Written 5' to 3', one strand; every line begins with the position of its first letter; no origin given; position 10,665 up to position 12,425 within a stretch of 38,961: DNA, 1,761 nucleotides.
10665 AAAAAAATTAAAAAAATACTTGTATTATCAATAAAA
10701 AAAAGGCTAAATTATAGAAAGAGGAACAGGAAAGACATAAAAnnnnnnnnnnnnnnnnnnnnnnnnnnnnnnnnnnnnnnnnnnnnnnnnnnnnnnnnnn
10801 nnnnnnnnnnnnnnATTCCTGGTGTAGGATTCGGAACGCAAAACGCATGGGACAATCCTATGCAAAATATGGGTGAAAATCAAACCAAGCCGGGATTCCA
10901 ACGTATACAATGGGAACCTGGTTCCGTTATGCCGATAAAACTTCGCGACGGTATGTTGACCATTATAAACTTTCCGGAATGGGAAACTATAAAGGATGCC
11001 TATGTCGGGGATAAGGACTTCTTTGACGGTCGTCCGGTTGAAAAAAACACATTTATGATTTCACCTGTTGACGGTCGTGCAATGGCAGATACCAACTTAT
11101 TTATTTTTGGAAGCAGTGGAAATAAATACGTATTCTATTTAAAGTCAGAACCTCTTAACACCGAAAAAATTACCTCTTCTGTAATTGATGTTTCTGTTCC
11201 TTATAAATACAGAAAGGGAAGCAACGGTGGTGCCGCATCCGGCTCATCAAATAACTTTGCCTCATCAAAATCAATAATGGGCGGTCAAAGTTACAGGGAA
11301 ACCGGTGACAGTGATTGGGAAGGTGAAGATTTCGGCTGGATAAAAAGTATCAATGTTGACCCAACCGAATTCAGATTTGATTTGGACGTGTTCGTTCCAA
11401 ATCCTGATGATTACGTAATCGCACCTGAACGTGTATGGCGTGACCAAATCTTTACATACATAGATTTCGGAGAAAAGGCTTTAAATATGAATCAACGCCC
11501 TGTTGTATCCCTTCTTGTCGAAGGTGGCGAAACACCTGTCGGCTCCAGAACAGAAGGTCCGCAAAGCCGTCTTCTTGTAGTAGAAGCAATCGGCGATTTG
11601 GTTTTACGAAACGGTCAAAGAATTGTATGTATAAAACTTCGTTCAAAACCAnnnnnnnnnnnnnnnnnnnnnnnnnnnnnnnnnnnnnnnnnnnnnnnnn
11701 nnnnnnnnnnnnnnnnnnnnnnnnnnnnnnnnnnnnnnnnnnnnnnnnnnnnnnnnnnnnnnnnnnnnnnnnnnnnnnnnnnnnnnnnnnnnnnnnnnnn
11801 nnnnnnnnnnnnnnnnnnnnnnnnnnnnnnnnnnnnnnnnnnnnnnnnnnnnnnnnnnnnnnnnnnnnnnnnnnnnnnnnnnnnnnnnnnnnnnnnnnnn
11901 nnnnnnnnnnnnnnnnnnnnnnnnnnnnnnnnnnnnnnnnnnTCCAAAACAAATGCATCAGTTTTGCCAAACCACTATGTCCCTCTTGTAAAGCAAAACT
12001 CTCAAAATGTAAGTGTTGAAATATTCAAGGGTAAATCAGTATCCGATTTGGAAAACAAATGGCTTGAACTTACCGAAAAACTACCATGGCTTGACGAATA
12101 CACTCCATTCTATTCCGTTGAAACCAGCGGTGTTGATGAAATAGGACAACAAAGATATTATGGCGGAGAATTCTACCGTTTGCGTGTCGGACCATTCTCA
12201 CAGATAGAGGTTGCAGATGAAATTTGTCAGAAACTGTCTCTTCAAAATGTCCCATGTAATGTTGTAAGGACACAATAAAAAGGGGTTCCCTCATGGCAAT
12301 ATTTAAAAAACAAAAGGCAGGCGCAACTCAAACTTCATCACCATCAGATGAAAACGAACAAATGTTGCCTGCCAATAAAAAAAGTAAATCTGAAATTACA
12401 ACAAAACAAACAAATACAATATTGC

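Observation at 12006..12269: VirB9 fused to a C-terminal SPOR (septal peptidoglycan-binding) domain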

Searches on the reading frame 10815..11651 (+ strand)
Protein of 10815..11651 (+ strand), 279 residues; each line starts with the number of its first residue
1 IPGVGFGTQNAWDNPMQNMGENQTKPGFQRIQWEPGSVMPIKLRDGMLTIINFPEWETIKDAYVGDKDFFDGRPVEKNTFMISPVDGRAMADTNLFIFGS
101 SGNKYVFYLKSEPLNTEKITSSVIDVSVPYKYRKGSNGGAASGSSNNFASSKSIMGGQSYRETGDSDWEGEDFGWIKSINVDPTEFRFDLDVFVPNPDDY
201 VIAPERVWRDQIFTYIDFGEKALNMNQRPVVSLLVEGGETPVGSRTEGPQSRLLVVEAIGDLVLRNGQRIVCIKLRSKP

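Call 64: search_solved_structures(query=window:10815-11651:+, max_evalue=1, show_alignments=2)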
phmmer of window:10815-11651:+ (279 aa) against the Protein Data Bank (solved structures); distinct sequences matched with E-value up to 1: 1.
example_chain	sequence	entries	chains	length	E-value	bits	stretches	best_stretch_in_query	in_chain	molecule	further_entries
7o3j_B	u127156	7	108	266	0.3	13.3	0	199-273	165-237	TrwF protein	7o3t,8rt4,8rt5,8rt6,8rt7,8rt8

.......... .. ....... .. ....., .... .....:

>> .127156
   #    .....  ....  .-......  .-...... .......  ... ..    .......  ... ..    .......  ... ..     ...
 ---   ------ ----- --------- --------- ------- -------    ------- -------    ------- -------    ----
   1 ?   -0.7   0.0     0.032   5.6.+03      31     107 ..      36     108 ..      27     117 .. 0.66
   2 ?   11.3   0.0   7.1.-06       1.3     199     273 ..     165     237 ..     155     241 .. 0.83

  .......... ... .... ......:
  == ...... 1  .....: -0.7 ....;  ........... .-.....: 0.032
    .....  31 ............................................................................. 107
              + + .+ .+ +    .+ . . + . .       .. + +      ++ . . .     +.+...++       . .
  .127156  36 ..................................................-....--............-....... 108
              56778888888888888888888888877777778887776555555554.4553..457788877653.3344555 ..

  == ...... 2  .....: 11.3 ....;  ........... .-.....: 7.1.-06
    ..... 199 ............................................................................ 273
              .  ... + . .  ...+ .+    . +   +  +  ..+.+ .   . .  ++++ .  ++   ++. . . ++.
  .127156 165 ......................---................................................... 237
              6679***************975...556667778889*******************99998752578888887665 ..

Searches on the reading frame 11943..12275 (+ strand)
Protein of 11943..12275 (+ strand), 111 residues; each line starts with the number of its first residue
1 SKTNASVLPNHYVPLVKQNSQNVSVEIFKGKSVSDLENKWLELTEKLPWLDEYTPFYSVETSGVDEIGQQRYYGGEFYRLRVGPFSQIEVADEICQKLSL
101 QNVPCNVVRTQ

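Call 3: search_protein_families(library=pfam, proteins=[window:11943-12275:+], max_evalue=1)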
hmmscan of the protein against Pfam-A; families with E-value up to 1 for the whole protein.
window:11943-12275:+ (111 aa): 1 family
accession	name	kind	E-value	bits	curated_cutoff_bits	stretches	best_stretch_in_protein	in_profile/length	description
PF05036.18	SPOR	-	6e-07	30.1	21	1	70-109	36-76/76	SPOR domain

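Call 4: search_protein_families(library=ncbifam, proteins=[window:11943-12275:+], max_evalue=1)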
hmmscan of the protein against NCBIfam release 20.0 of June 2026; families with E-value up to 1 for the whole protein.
window:11943-12275:+ (111 aa): 0 families

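Call 15: search_solved_structures(query=A2, max_evalue=10, show_alignments=3)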
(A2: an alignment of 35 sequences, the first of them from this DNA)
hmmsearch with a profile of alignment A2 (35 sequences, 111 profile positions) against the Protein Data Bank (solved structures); distinct sequences matched with E-value up to 10: 1.
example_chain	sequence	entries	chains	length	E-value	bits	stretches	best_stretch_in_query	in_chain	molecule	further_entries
7bb3_A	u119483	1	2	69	1.1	12.8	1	35-69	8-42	Survival motor neuron-like protein 1,Survival motor neuron-like protein 1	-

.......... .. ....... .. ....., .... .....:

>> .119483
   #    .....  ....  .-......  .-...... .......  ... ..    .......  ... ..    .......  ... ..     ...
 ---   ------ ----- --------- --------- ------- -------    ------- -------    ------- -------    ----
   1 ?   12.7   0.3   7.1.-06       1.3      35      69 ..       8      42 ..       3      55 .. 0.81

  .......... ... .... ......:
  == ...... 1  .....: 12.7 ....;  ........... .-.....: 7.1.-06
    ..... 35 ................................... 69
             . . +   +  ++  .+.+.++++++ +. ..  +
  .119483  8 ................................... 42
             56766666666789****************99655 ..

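Call 17: search_protein_families(library=pfam, alignment_id=A2, max_evalue=0.01)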
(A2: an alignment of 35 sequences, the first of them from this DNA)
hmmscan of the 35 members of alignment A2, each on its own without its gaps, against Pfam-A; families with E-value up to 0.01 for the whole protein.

A. member 1, seq(108 aa): 1 family
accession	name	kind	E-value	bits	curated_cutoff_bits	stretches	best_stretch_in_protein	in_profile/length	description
PF05036.18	SPOR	-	5.7e-07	30.2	21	1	67-106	36-76/76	SPOR domain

B. families by the number of members that match (of 35 scanned): 1 family
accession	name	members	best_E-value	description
PF05036.18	SPOR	33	3.7e-09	SPOR domain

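Call 21: predict_structure(alignment_id=A2)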
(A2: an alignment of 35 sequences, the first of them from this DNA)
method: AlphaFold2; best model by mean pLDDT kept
length: 108 residues; sequences in the alignment: 35
mean_pLDDT: 79.4   pTM: 0.62
mean pLDDT of the five models: 79.4, 78.3, 78.1, 76.2, 75.7
residues with pLDDT >= 90: 40; 70-90: 36; 50-70: 30; < 50: 2
segments of 3 or more residues with pLDDT < 50: none
pLDDT, mean of each block of 10 residues (from residue 1): 52 65 90 92 90 80 59 83 89 91 85
secondary structure, 60 per line:
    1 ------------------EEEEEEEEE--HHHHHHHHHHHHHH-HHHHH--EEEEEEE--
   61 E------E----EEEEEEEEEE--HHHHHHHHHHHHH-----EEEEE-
elements in order: E19-27 H30-43 H45-49 E52-58 E73-82 H85-97 E103-107

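Call 24: fold_search(model_id=the predicted structure, library=pdb)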
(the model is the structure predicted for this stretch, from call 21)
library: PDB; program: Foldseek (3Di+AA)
matches with E <= 10: 1216; with E <= 0.001: 0
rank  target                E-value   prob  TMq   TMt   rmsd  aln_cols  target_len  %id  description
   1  6i09_A                7.7e-03  1.00  0.54  0.72   3.1        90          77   14  Crystal structure of RlpA SPOR domain from Pseudomonas aeruginosa in complex with denuded glycan obtained by soaking (released 2019-11-13)
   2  1x60_MODEL_1_A        1.3e-02  1.00  0.57  0.74   2.3        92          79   13  Solution structure of the peptidoglycan binding domain of B. subtilis cell wall lytic enzyme CwlC (released 2005-08-09)
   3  9igu_H                1.3e-02  0.96  0.38  0.32   8.6       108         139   18  Assembly intermediate of human mitochondrial ribosome small subunit bound to METTL15 and RBFA (Inward conformation) (S (released 2026-03-11)
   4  6gaz_AJ               1.3e-02  0.89  0.33  0.28   9.8       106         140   13  Unique features of mammalian mitochondrial translation initiation revealed by cryo-EM. This file contains the 28S rib (released 2018-08-08)
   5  5o5j_F                1.7e-02  0.97  0.37  0.40   7.6        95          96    8  Structure of the 30S small ribosomal subunit from Mycobacterium smegmatis (released 2017-07-12)
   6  9gad_A                1.7e-02  0.94  0.35  0.32   7.6       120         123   12  Structure and catalytic mechanism of SAM-AMP lyase in Clostridium botulinum CorA-associated type III CRISPR system (released 2025-07-02)
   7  5aj3_J                1.7e-02  0.84  0.33  0.29  10.0       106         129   13  Structure of the small subunit of the mammalian mitoribosome (released 2015-04-22)
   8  9gab_A                2.0e-02  0.93  0.35  0.33   7.5       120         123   12  Structure and catalytic mechanism of SAM-AMP lyase in Clostridium botulinum CorA-associated type III CRISPR system (released 2025-07-02)
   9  9gad_E                2.2e-02  0.92  0.36  0.33   7.5       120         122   12  Structure and catalytic mechanism of SAM-AMP lyase in Clostridium botulinum CorA-associated type III CRISPR system (released 2025-07-02)
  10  3n5f_A                2.2e-02  0.51  0.26  0.11   8.8       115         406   15  Crystal Structure of L-N-carbamoylase from Geobacillus stearothermophilus CECT43 (released 2011-05-25)
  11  6ztg_MODEL_1_A        2.3e-02  0.99  0.44  0.28   7.5       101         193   17  Spor protein DedD (released 2020-11-11)
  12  8csq_H                2.3e-02  0.89  0.33  0.30   7.7       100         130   15  Human mitochondrial small subunit assembly intermediate (State B) (released 2022-12-14)
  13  7pnt_H                2.3e-02  0.87  0.32  0.28   9.3       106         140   17  Assembly intermediate of mouse mitochondrial ribosome small subunit without mS37 in complex with RbfA and Tfb1m (released 2022-06-15)
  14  9gad_F                2.4e-02  0.89  0.34  0.31   7.8       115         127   14  Structure and catalytic mechanism of SAM-AMP lyase in Clostridium botulinum CorA-associated type III CRISPR system (released 2025-07-02)
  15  5v93_f                2.6e-02  0.94  0.37  0.41   8.1        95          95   15  Cryo-EM structure of the 70S ribosome from Mycobacterium tuberculosis bound with Capreomycin (released 2017-09-20)
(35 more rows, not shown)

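Call 33: search_protein_representatives(alignment_id=A2)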
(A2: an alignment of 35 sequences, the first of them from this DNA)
Query: 35 sequences, 111 profile positions. Proteins with E-value up to 0.001 (for the whole library): 360; up to 1e-10: 48; up to 1e-30: 8. The best 150 are listed.
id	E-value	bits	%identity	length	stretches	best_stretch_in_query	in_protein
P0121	5.7e-43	161.9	-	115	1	1-111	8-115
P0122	9.0e-42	158.1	-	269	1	1-111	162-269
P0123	3.1e-37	143.5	-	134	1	1-111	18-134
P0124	5.5e-37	142.7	-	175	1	1-111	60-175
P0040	9.3e-36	138.7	-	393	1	1-111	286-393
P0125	5.2e-33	129.9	-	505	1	1-111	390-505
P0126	1.8e-32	128.2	-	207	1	1-111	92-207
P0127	1.0e-30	122.5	-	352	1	1-111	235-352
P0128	2.5e-29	118.0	-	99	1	19-111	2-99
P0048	9.9e-29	116.1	-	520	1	1-111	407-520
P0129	1.1e-28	115.9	-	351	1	1-111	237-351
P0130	1.8e-22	95.9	-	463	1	2-108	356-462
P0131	1.1e-21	93.3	-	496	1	2-110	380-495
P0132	2.9e-21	92.1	-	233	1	1-111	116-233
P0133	1.6e-19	86.5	-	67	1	48-111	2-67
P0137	1.3e-16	77.1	-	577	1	3-111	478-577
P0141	4.3e-15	72.2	-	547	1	13-111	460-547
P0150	2.3e-14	69.8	-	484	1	18-110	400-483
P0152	4.3e-14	69.0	-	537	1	15-111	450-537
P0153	4.9e-14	68.8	-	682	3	17-109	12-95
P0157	7.2e-13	65.0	-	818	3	15-107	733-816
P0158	2.3e-12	63.4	-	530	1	18-111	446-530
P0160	9.1e-12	61.5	-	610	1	16-111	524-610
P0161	1.9e-11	60.5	-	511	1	16-111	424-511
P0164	4.4e-11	59.3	-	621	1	15-110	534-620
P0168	1.7e-10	57.4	-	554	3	16-109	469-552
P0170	1.8e-10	57.3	-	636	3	71-108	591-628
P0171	1.8e-10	57.3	-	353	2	16-110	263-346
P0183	1.8e-09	54.0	-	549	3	74-108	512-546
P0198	8.0e-09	52.0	-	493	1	18-111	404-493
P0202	9.4e-09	51.8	-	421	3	77-110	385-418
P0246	2.8e-07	47.0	-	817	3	19-108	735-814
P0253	3.6e-07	46.7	-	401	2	16-108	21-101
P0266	6.3e-07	45.9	-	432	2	20-108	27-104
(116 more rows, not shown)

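Call 35: list_cluster_members(proteins=[P0137, P0141, P0150, P0152, P0158, P0160, P0161, P0164, P0198, P0131])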
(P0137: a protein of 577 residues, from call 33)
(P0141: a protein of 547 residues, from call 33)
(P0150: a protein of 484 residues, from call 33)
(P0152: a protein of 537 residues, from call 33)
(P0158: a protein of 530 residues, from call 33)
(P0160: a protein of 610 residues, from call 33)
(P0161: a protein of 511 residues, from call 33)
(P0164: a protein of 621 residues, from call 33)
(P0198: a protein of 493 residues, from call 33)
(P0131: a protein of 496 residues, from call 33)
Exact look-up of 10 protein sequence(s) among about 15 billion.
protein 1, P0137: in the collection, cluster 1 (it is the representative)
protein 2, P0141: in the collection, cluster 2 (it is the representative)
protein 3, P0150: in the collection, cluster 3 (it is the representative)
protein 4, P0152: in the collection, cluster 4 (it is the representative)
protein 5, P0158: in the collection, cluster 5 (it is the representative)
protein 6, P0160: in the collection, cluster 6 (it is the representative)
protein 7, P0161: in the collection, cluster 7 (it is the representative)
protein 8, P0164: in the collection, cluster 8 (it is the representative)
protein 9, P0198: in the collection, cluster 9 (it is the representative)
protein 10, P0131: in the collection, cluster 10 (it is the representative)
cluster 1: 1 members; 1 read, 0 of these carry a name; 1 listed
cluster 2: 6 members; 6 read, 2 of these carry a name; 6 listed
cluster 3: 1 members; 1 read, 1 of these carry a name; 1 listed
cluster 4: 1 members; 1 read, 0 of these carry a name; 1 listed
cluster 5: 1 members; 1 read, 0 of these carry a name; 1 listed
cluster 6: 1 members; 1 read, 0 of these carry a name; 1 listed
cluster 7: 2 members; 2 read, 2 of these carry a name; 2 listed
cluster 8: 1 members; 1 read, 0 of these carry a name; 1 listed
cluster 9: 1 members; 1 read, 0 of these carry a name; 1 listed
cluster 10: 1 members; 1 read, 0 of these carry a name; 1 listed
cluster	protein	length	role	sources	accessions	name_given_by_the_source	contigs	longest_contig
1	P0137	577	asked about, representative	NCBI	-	-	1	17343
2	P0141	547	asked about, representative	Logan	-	-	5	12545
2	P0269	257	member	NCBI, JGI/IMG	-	hypothetical protein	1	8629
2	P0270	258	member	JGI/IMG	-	hypothetical protein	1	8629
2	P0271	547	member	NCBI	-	-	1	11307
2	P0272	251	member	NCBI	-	-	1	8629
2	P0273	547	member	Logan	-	-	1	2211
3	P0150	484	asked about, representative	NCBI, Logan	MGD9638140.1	MAG: TrbG/VirB9 family P-type conjugative transfer protein [Alphaproteobacteria bacterium]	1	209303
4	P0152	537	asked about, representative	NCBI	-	-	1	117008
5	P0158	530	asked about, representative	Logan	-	-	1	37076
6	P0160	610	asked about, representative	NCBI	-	-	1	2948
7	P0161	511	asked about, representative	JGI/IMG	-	hypothetical protein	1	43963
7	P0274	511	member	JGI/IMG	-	hypothetical protein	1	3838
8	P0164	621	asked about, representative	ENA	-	-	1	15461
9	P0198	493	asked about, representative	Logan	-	-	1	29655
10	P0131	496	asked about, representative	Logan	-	-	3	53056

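Call 59: find_encoding_contigs(protein=P0150, flank=10000, max_places=2)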
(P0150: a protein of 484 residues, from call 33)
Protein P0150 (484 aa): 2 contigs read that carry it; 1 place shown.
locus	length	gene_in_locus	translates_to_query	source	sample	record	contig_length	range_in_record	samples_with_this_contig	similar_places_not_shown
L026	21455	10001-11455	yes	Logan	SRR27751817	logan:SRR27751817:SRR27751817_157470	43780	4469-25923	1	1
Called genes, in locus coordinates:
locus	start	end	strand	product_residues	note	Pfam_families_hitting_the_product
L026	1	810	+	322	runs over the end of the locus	-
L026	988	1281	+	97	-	PF00830:Ribosomal_L28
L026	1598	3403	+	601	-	-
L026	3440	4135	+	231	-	-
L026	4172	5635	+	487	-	PF01551:Peptidase_M23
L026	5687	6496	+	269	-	-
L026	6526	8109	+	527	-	-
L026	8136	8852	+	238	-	PF04335:VirB8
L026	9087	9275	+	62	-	-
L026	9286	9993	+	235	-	PF04335:VirB8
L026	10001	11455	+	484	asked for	PF03524:CagX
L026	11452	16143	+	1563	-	-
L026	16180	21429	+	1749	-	-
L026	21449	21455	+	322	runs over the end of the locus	PF00437:T2SSE, PF01580:FtsK_SpoIIIE (faint)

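Call 62: search_dna_similar(query=window:11994-12275:+, collection=plasmids, mode=protein, max_evalue=0.01, max_rows=15)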
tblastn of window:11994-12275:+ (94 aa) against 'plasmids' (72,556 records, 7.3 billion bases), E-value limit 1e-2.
No match.

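Call 69: search_protein_families(library=pfam, proteins=[P0157, P0168, P0170, P0183, P0202, P0253, P0153, P0171, P0246, P0266], max_evalue=0.001)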
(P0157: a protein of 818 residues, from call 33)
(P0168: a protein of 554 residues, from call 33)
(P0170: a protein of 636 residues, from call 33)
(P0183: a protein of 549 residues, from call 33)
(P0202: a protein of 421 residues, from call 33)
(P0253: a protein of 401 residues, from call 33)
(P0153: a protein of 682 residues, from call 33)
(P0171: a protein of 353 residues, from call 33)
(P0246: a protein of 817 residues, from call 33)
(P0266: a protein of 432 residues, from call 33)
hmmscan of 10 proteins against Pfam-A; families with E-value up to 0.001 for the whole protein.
P0157 (818 aa): 7 families
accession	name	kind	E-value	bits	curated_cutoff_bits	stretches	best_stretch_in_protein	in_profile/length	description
PF12796.13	Ank_2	-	3.9e-36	123.9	27.3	3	88-159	20-89/90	Ankyrin repeats (3 copies)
PF05036.18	SPOR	-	3.7e-28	98.1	21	2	740-817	6-75/76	SPOR domain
PF00023.36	Ank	-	2.7e-25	87.5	21.1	3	97-128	2-33/33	Ankyrin repeat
PF13637.12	Ank_4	-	4.3e-19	68.6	22.7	2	112-149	12-49/50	Ankyrin repeats (many copies)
PF13606.12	Ank_3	-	4.4e-19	66.7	22.3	2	97-124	2-29/30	Ankyrin repeat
PF13857.12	Ank_5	-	4.2e-14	52.9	27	2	88-134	7-53/56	Ankyrin repeats (many copies)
PF24521.3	Ank_KRIT1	-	1.9e-06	28.1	80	1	67-160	21-116/149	KRIT1 ankyrin-repeats domain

P0168 (554 aa): 1 family
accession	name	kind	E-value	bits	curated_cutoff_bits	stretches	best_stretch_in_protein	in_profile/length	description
PF05036.18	SPOR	-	9.3e-28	96.8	21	2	472-552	4-76/76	SPOR domain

P0170 (636 aa): 1 family
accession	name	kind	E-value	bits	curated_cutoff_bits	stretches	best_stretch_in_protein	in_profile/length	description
PF05036.18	SPOR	-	3e-28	98.4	21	2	38-118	3-75/76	SPOR domain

P0183 (549 aa): 1 family
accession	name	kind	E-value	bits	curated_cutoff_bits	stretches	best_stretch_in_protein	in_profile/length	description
PF05036.18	SPOR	-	4.6e-27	94.6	21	2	36-116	3-75/76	SPOR domain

P0202 (421 aa): 1 family
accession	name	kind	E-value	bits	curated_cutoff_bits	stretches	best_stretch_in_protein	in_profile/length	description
PF05036.18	SPOR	-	4.7e-19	68.9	21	2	339-412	3-71/76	SPOR domain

P0253 (401 aa): 2 families
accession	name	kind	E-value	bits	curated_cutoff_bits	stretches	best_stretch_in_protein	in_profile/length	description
PF05036.18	SPOR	-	7.6e-20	71.5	21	1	24-101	4-75/76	SPOR domain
PF24567.1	ANKLE2_3rd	-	0.00047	21.3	27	0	25-90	1-66/101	ANKLE2 third alpha/beta domain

P0153 (682 aa): 1 family
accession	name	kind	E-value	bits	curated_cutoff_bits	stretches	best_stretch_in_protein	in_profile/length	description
PF05036.18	SPOR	-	6.4e-23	81.3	21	2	600-680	4-75/76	SPOR domain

P0171 (353 aa): 1 family
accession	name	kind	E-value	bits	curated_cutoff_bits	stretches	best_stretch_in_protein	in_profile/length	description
PF05036.18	SPOR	-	1e-22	80.7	21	2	151-231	2-74/76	SPOR domain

P0246 (817 aa): 1 family
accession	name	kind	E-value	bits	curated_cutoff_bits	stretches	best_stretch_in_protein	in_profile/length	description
PF05036.18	SPOR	-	1.4e-30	105.8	21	2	733-812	2-73/76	SPOR domain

P0266 (432 aa): 1 family
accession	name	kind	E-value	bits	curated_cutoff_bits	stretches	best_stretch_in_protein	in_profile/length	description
PF05036.18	SPOR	-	1.5e-22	80.2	21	2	347-422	2-72/76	SPOR domain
